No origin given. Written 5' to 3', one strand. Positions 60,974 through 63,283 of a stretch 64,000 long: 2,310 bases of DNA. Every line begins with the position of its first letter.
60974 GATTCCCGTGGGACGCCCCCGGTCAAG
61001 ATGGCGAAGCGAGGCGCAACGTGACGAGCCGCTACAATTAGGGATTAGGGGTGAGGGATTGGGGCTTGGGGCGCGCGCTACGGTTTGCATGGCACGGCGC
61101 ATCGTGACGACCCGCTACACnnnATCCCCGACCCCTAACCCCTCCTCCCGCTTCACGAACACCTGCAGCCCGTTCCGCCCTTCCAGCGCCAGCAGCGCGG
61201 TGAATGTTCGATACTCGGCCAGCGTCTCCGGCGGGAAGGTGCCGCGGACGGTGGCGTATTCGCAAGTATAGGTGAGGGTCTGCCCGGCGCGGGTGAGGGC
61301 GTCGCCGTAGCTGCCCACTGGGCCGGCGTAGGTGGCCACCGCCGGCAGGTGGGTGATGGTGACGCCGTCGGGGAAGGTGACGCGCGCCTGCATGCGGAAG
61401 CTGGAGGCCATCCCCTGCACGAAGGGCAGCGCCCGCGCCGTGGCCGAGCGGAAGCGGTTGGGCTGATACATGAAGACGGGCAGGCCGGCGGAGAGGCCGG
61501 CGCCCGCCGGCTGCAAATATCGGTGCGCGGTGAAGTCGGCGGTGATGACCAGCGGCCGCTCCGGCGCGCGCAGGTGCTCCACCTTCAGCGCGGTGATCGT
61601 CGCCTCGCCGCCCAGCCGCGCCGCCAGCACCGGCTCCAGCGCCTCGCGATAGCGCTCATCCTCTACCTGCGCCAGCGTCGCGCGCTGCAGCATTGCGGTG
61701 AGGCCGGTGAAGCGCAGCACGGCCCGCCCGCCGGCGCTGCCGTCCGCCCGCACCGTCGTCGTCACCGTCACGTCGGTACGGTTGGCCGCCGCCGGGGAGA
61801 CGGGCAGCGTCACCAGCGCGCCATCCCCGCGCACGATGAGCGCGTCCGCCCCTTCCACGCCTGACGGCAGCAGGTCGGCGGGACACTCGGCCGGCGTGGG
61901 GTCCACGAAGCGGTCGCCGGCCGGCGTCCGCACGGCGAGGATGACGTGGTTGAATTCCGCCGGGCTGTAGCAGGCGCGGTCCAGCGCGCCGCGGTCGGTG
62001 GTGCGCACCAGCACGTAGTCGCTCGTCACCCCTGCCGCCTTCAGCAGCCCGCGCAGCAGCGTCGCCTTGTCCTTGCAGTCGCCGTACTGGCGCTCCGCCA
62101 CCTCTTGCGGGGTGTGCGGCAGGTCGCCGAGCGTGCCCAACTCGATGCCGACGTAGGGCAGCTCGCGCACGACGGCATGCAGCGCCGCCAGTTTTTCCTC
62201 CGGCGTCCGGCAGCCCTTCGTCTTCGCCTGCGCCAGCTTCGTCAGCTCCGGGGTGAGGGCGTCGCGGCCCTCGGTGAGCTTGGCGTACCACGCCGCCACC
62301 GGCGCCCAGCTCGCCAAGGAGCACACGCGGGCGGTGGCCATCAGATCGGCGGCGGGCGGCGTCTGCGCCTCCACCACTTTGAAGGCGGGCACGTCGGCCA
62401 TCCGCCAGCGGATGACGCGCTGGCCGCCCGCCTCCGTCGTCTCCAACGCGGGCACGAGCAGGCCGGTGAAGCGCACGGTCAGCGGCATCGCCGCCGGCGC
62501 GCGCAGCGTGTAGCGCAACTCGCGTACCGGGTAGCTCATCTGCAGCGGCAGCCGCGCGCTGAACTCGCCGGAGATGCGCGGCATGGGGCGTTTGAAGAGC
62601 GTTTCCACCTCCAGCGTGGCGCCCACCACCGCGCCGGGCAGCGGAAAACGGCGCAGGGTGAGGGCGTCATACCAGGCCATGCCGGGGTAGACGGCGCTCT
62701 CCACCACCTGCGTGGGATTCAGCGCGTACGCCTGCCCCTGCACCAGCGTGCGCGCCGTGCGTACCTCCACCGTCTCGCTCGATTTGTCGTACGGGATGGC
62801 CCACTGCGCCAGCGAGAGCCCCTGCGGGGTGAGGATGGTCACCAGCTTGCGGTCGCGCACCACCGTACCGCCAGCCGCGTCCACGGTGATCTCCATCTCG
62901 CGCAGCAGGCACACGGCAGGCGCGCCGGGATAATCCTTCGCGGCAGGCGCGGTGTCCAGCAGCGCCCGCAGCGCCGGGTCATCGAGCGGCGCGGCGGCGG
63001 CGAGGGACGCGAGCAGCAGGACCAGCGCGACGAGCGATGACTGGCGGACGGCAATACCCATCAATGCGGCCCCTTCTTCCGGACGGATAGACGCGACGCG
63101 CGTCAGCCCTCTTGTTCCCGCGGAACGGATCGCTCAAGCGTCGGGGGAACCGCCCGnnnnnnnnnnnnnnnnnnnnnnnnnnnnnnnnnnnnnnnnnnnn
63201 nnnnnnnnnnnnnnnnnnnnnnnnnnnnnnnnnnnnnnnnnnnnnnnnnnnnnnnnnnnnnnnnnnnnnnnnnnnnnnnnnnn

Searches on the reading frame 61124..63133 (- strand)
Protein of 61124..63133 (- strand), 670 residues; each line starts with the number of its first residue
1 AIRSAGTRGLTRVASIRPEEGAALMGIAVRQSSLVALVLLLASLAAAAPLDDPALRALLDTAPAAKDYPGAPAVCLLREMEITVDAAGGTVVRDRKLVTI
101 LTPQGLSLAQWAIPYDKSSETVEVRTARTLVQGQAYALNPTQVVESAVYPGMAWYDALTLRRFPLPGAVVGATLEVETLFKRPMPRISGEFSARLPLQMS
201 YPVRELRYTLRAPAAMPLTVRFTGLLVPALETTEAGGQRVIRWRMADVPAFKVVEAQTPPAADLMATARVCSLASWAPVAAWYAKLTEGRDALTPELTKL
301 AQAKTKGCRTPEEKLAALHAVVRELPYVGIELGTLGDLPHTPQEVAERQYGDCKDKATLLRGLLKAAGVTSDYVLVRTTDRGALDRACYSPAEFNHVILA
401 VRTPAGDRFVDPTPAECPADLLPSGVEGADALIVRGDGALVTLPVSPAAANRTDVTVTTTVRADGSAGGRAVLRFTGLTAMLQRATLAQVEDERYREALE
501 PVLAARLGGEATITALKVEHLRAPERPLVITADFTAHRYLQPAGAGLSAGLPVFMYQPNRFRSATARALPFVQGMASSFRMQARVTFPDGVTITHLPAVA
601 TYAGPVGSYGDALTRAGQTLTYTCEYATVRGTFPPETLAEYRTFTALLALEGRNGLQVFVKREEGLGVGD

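Call 13: search_protein_families(library=pfam, proteins=[window:61124-63133:-])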
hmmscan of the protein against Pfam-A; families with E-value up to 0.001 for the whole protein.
window:61124-63133:- (670 aa): 2 families
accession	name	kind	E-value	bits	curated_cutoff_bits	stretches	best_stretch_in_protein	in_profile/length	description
PF12969.12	DUF3857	-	2.5e-23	83.4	24.6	1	88-251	3-169/170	Domain of Unknown Function with PDB structure (DUF3857)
PF01841.26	Transglut_core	-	8.4e-07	29.7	23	1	299-390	2-85/108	Transglutaminase-like superfamily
